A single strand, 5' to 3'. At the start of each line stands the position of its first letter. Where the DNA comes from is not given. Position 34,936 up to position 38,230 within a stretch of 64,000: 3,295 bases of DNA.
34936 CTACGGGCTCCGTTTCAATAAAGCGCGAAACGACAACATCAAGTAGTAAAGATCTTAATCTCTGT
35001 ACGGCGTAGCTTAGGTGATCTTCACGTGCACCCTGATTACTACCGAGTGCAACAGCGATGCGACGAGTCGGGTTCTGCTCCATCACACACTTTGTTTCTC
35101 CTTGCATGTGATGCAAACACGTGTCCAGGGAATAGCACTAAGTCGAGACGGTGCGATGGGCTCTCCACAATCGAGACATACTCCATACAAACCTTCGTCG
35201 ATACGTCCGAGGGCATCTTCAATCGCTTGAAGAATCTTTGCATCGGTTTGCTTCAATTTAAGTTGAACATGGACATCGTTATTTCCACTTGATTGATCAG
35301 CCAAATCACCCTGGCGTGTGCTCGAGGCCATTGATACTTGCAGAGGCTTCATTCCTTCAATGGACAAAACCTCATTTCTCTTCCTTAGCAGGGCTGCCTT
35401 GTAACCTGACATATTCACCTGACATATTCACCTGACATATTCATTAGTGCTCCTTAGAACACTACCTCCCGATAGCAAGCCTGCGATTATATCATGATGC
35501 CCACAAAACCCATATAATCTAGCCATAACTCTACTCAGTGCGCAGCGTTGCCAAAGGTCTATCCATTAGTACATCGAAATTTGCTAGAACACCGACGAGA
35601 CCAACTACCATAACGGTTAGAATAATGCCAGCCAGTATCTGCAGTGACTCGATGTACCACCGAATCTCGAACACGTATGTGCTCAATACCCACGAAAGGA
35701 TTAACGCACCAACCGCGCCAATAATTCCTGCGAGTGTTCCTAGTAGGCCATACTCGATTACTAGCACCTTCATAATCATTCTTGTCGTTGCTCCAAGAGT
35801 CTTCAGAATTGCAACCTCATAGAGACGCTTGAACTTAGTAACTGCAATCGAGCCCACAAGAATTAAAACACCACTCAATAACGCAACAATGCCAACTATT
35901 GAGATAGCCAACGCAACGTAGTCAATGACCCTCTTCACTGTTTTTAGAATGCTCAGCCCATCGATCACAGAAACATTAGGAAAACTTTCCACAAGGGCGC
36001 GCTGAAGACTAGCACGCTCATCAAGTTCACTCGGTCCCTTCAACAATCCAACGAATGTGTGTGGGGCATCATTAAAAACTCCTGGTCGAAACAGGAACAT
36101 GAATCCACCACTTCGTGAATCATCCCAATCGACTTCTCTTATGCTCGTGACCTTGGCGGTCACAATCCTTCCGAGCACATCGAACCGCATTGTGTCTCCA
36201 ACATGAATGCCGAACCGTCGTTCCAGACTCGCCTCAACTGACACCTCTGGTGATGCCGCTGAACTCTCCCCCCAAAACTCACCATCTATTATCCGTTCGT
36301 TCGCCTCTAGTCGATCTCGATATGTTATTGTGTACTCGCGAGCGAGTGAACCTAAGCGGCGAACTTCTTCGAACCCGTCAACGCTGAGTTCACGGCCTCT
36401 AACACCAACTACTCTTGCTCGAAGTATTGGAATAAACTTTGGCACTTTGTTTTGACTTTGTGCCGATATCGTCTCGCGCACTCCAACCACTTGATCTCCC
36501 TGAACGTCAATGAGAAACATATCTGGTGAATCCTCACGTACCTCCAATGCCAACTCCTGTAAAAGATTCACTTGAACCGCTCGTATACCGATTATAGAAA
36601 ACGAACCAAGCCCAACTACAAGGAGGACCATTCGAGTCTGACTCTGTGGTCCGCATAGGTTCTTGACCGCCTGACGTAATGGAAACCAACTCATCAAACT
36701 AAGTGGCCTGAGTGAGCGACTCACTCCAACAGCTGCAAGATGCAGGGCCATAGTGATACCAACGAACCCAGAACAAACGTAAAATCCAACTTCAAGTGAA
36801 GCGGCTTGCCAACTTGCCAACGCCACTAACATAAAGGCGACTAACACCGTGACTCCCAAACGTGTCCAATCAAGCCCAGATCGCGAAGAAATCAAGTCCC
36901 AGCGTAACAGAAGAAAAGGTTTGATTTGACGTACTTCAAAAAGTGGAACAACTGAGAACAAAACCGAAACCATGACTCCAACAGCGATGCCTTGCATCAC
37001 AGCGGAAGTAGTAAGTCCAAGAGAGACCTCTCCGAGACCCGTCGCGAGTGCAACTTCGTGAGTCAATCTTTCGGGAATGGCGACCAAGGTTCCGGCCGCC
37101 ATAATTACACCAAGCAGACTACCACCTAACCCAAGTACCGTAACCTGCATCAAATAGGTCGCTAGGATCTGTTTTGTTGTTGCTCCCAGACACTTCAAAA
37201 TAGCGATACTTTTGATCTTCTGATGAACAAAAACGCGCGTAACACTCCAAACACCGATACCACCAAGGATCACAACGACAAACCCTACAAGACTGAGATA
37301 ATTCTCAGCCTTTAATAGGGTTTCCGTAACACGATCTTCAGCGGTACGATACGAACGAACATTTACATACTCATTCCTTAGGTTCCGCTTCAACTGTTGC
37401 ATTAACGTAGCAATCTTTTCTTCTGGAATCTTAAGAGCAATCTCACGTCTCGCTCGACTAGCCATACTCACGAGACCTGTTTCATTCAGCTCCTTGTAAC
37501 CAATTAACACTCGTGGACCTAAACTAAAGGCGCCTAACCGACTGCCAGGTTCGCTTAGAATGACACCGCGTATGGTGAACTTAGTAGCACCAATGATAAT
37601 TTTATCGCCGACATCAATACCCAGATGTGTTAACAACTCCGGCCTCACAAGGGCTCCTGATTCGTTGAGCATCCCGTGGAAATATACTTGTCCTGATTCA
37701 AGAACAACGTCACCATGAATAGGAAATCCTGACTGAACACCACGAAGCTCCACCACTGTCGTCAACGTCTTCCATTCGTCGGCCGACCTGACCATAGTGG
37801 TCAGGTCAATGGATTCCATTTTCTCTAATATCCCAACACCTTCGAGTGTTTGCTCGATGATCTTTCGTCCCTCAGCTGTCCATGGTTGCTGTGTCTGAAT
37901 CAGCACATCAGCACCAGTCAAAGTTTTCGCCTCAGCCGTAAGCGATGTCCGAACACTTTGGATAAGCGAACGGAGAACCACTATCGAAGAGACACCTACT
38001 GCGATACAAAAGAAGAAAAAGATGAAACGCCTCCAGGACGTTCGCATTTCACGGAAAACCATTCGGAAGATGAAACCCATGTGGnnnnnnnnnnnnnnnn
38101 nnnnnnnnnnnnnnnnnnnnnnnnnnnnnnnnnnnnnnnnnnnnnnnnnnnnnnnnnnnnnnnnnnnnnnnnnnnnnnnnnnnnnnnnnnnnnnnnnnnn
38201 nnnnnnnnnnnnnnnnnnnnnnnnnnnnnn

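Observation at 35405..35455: Perfect 13-bp x3 tandem repeat duplicates the start codon of a DksA/TraR-like gene and separates it from its Shine-Dalgarno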

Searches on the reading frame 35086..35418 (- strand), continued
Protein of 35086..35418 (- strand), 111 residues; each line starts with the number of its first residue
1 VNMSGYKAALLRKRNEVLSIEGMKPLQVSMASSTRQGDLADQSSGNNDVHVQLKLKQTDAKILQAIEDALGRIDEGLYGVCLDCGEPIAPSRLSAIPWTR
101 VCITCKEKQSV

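Call 22: find_related_loci(query=window:35086-35418:-, collection=genome_contigs, flank=3000)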
Query seq(111 aa) (111 aa) in genome_contigs; peptide patterns used: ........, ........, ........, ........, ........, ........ (x = any residue, [..] = any of these).
599 stretches matched a pattern (row limit reached: there are more); 312 encode a relative of the query (tblastn E <= 1e-3); the best 80 are kept; 80 distinct loci.
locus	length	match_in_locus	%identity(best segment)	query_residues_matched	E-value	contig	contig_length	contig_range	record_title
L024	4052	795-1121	74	1-109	4e-56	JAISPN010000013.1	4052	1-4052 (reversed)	MAG: Acidobacteriaceae bacterium isolate Jx357_bin24 k119_1926008, whole genome shotgun sequence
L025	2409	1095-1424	74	1-110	1e-55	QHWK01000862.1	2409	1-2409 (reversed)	MAG: Acidobacteria bacterium isolate gp6 AA45 14_1009_16_20cm_scaffold_78718_curated, whole genome shotgun sequence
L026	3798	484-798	78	6-110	2e-55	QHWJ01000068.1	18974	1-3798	MAG: Acidobacteria bacterium isolate gp6 AA46 14_0929_02_40cm_scaffold_3327_curated, whole genome shotgun sequence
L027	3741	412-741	75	1-110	2e-55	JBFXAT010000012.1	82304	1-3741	MAG: Vicinamibacterales bacterium isolate CA_2019_TPBS_29 NODE_2320_length_82304_cov_5.406087_TPBS, whole genome shotgun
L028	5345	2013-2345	75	1-111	3e-55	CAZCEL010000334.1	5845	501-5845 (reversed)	MAG TPA_asm: uncultured Bifidobacteriaceae bacterium isolate binchicken_co21_238 genome assembly, contig: NODE_16549_len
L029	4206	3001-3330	73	1-110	6e-55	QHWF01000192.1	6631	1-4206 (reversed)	MAG: Acidobacteria bacterium isolate gp6 AA50 14_1009_16_40cm_scaffold_41614_curated, whole genome shotgun sequence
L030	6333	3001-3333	74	1-111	7e-55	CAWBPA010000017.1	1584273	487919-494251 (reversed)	MAG: Vicinamibacterales bacterium isolate MFD00962.bin.2.188 genome assembly, contig: contig_41347, whole genome shotgun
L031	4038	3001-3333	74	1-111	9e-55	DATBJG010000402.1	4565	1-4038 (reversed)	MAG TPA_asm: Vicinamibacterales bacterium isolate SMAG_U3914 k141_1956052, whole genome shotgun sequence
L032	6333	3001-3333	75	1-110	1e-54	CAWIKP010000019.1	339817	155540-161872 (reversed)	MAG: uncultured Acidobacteriota bacterium isolate MFD05176.bin.2.36 genome assembly, contig: contig_24479, whole genome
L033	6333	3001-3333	73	1-111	2e-54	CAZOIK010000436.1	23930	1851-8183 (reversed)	MAG TPA_asm: uncultured Bifidobacteriaceae bacterium isolate binchicken_co84_157 genome assembly, contig: k141_443238, w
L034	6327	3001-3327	73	1-109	3e-54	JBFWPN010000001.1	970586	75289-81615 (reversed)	MAG: Vicinamibacterales bacterium isolate CA_2019_TPBF_160 NODE_35_length_970586_cov_20.225036_TPBF, whole genome shotgu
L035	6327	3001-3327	74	1-109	4e-54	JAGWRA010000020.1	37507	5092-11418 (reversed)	MAG: Acidobacteriota bacterium isolate REEB315 k141_268471, whole genome shotgun sequence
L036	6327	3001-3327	74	1-109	4e-54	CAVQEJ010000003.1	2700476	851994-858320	MAG: uncultured Acidobacteriota bacterium isolate MFD02416.bin.2.81 genome assembly, contig: contig_10785, whole genome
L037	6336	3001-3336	73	1-111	4e-54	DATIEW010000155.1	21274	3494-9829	MAG TPA_asm: Vicinamibacterales bacterium isolate SMAG_U16379 k141_18154, whole genome shotgun sequence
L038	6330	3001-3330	74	1-110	5e-54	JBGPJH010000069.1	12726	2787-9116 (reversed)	MAG: Vicinamibacteria bacterium isolate OBJ_0618_7090110_314 k141_6126841_length_12726_cov_59.8386, whole genome shotgun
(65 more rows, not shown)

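Call 33: search_solved_structures(query=window:35086-35418:-, max_evalue=0.01, show_alignments=1)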
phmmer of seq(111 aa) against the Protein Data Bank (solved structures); distinct sequences matched with E-value up to 0.01: 5.
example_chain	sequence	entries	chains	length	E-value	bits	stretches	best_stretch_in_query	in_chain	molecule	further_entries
4ijj_A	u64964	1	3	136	6.2e-11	45.4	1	7-109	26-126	Putative C4-type zinc finger protein, DksA/TraR family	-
2kq9_A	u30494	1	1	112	4.8e-10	42.6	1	2-106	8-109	DnaK suppressor protein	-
6ptg_A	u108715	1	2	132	3e-08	36.8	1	36-108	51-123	DnaK Suppressor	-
1tjl_A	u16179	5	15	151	8.9e-07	32.1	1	37-107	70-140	DnaK suppressor protein | RNA polymerase-binding transcription factor DksA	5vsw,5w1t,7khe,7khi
2kgo_A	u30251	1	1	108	1.8e-05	27.9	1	56-109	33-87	Uncharacterized protein ybiI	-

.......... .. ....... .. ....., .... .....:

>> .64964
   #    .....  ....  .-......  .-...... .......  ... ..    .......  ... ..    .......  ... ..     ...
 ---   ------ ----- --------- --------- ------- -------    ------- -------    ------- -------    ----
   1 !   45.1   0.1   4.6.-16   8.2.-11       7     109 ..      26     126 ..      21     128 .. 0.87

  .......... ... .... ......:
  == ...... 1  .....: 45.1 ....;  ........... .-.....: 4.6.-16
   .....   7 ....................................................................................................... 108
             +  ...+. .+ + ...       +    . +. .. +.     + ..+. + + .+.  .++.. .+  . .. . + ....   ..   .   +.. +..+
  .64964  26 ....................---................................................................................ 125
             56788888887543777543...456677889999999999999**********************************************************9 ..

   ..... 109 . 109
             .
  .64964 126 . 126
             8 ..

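Call 34: search_protein_families(library=ncbifam, proteins=[window:35086-35418:-], max_evalue=0.01)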
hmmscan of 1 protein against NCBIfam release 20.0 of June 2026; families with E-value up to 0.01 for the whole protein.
seq(111 aa): 6 families
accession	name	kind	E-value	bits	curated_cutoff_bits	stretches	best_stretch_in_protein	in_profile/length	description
TIGR02420.1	dksA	equivalog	1.7e-19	70.3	115.5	1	6-108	9-110/110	RNA polymerase-binding protein DksA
NF033459.1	DksA_like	equivalog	9.2e-18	64.6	105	1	2-108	2-108/113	RNA polymerase-binding protein DksA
TIGR02890.1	bacill_yteA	subfamily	1.2e-16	61.2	134.4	1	40-109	48-117/159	regulatory protein, yteA family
NF008045.0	PRK10778.1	equivalog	9.8e-08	32.4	289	1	36-107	69-140/151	RNA polymerase-binding protein DksA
TIGR02419.1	C4_traR_proteo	subfamily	8.4e-07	29.5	59.7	1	78-107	32-61/64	phage/conjugal plasmid C-4 type zinc finger protein, TraR family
NF008243.0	PRK11019.1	equivalog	2e-06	28.1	96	1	56-109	13-67/88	DksA/TraR family C4-type zinc finger protein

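Call 43: find_encoding_contigs(protein=window:35086-35418:-, flank=1500, max_places=10)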
Protein seq(111 aa) (111 aa): no gene with exactly this product is on record in the collection.

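Call 51: find_encoding_contigs(protein=P0001, flank=10000, max_places=4)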
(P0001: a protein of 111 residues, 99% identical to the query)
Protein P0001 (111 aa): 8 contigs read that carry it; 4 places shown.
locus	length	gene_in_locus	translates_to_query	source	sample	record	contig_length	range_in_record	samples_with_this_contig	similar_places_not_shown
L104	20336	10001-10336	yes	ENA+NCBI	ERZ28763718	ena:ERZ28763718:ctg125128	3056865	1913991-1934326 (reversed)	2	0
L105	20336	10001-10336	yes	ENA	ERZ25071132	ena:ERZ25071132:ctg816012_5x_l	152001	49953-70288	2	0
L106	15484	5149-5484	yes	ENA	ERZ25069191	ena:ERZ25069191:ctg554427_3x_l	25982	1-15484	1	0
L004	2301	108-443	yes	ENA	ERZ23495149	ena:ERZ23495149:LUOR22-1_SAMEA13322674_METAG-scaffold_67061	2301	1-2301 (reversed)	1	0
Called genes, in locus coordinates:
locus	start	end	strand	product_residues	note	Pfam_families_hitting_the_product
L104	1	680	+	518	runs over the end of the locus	PF07719:TPR_2 (faint), PF13424:TPR_12 (faint)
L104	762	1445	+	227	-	PF03803:Scramblase, PF04525:LOR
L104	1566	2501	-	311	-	PF01555:N6_N4_Mtase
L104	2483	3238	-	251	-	PF01555:N6_N4_Mtase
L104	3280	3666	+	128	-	-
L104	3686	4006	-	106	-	-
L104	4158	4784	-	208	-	PF03576:Peptidase_S58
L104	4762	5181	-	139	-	PF03576:Peptidase_S58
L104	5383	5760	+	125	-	PF10861:DUF2784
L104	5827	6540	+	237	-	PF00657:Lipase_GDSL, PF13472:Lipase_GDSL_2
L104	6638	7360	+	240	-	PF00005:ABC_tran, PF02463:SMC_N (faint), PF13304:AAA_21 (weak)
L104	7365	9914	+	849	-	PF12704:MacB_PCD, PF02687:FtsX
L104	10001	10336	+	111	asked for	PF01258:zf-dskA_traR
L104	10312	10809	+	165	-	PF01288:HPPK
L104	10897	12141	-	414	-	PF02401:LYTB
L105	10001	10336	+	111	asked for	PF01258:zf-dskA_traR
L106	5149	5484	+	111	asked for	PF01258:zf-dskA_traR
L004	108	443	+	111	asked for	PF01258:zf-dskA_traR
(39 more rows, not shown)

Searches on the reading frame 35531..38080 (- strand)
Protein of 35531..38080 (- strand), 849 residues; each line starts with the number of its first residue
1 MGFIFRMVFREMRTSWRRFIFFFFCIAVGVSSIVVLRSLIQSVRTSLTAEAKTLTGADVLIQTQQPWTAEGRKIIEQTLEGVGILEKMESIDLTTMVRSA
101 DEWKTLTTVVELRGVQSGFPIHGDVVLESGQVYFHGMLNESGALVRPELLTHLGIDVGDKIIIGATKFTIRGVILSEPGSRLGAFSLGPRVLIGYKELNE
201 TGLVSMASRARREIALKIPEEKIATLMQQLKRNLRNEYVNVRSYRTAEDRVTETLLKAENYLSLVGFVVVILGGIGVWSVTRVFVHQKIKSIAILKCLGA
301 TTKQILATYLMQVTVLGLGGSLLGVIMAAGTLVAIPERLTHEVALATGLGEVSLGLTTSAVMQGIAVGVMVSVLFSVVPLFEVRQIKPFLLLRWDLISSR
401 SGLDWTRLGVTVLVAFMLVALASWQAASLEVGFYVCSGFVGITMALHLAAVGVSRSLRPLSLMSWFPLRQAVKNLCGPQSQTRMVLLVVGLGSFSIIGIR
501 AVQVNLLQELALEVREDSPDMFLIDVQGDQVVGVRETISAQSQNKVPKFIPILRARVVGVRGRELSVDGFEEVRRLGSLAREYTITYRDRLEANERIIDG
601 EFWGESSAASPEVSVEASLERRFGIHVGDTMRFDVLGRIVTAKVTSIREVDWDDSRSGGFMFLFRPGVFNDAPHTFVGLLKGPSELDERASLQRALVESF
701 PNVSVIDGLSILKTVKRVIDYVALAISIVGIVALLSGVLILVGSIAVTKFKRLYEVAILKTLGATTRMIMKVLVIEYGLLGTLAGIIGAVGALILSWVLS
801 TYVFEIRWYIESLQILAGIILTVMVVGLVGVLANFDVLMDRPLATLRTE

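Call 5: search_protein_families(library=pfam, proteins=[window:35531-38080:-])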
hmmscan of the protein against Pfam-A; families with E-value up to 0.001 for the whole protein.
window:35531-38080:- (849 aa): 2 families
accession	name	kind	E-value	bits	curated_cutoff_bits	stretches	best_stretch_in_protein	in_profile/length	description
PF02687.27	FtsX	-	1.2e-23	83.9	25.5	2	264-388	2-120/120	FtsX-like permease C-terminal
PF12704.14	MacB_PCD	-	2.8e-08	34.7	27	1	25-231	7-205/207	MacB-like periplasmic core domain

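Call 28: find_encoding_contigs(protein=window:35531-38080:-, flank=1500, max_places=10)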
Protein window:35531-38080:- (849 aa): no gene with exactly this product is on record in the collection.
